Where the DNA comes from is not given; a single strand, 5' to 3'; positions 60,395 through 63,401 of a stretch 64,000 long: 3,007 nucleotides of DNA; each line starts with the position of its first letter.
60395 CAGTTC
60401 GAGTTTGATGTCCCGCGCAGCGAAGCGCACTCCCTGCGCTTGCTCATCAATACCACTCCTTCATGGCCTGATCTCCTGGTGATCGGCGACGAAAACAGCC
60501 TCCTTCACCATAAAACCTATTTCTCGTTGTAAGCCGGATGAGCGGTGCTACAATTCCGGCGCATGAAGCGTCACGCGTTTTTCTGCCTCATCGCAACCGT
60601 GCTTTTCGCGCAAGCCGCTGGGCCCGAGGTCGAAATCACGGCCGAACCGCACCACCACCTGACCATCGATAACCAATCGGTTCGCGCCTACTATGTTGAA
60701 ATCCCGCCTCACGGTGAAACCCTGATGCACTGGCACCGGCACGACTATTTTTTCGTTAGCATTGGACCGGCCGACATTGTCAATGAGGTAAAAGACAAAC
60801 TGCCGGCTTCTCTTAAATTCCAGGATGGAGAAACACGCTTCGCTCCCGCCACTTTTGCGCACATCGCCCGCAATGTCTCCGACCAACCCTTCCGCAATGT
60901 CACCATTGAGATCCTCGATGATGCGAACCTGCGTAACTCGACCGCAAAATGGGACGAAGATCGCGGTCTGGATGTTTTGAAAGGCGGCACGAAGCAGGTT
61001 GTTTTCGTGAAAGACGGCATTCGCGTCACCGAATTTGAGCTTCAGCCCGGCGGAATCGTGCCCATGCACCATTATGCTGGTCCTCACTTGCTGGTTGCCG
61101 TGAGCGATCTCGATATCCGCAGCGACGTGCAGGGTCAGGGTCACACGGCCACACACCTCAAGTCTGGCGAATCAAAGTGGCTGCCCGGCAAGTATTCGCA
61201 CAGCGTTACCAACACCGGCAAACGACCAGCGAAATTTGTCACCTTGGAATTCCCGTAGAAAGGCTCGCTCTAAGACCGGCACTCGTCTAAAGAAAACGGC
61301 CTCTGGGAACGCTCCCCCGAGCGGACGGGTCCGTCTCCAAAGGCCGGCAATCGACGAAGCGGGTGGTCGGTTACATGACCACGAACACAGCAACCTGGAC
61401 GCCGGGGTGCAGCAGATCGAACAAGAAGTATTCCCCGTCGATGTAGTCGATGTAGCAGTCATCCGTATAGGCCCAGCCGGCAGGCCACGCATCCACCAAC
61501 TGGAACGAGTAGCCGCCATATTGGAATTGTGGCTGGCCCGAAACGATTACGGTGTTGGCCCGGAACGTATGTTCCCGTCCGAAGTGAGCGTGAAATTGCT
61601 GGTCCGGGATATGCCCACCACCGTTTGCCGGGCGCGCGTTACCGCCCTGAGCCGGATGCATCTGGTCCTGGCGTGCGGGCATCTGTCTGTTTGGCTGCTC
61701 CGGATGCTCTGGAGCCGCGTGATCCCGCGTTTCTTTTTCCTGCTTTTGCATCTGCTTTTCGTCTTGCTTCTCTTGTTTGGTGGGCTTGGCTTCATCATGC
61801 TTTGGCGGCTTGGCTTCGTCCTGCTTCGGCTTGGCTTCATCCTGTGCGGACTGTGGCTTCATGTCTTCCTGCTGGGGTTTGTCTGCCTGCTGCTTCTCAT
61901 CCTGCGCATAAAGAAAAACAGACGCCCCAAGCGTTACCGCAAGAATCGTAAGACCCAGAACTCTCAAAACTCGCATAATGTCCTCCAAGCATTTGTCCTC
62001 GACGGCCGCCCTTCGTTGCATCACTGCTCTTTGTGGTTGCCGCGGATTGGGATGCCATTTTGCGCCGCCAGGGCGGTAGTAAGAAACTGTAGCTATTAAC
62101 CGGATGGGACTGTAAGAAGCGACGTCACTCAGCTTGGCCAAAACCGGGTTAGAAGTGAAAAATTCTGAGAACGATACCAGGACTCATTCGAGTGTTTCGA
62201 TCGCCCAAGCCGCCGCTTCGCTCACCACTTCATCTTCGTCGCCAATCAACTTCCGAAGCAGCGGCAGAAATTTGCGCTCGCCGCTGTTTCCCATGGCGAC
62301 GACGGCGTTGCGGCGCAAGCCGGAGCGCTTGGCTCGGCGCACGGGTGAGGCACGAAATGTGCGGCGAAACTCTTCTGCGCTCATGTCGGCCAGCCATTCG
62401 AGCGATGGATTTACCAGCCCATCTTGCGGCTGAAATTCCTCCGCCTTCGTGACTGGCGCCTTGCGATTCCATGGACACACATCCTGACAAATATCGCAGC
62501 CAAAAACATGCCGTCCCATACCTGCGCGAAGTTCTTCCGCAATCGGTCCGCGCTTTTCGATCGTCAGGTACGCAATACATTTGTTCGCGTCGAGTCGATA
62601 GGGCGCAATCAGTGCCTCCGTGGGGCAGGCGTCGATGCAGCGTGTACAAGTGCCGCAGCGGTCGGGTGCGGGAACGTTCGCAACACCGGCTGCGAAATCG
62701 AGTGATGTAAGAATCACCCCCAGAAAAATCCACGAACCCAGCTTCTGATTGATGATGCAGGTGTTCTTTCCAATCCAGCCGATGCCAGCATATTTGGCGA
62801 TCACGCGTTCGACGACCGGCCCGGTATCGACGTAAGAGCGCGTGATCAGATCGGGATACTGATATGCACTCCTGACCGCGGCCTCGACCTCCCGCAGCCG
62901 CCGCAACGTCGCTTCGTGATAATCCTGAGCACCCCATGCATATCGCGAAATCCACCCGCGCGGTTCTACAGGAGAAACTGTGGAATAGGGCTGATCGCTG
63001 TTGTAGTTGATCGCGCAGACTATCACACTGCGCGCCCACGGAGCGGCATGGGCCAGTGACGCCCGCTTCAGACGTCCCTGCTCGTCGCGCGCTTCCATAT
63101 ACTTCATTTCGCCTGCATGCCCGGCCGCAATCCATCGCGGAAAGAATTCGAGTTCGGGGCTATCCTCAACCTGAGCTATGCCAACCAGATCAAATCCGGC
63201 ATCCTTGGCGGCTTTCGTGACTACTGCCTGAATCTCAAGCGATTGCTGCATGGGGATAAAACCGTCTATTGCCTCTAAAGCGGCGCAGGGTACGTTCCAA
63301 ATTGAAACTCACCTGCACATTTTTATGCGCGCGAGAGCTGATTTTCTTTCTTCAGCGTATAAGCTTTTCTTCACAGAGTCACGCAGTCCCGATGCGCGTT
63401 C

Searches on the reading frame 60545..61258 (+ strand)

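Call 61: search_protein_families(library=pfam, proteins=[window:60545-61258:+], max_evalue=0.0001)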
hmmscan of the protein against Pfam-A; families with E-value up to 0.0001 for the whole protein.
window:60545-61258:+ (237 aa): 2 families
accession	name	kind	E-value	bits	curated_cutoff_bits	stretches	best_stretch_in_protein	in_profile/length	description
PF07883.17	Cupin_2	-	1.2e-07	31.8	27.2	0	164-233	3-68/70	Cupin domain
PF01050.24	MannoseP_isomer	-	5.6e-06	27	23.6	0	159-233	28-99/116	Mannose-6-phosphate isomerase C-terminal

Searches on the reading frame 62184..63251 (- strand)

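Call 61: search_protein_families(library=pfam, proteins=[window:62184-63251:-], max_evalue=0.0001)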
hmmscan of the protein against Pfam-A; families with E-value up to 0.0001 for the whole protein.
window:62184-63251:- (355 aa): 6 families
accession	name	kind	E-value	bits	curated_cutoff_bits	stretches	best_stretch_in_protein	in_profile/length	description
PF13484.11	Fer4_16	-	3e-23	82.8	30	1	198-262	1-66/66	4Fe-4S double cluster binding domain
PF08331.15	QueG_DUF1730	-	4.7e-15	55.7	25.1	1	63-143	1-77/77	Epoxyqueuosine reductase QueG, DUF1730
PF13646.12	HEAT_2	-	5.9e-06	26.9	27.7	1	312-352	16-56/88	HEAT repeats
PF13237.11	Fer4_10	-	4.9e-05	23.6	25.5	0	196-212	6-29/53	4Fe-4S dicluster domain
PF00037.32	Fer4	-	6.6e-05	23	21.1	0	196-214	5-23/24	4Fe-4S binding domain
PF14697.11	Fer4_21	-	7.6e-05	23.2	35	0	196-214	38-56/59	4Fe-4S dicluster domain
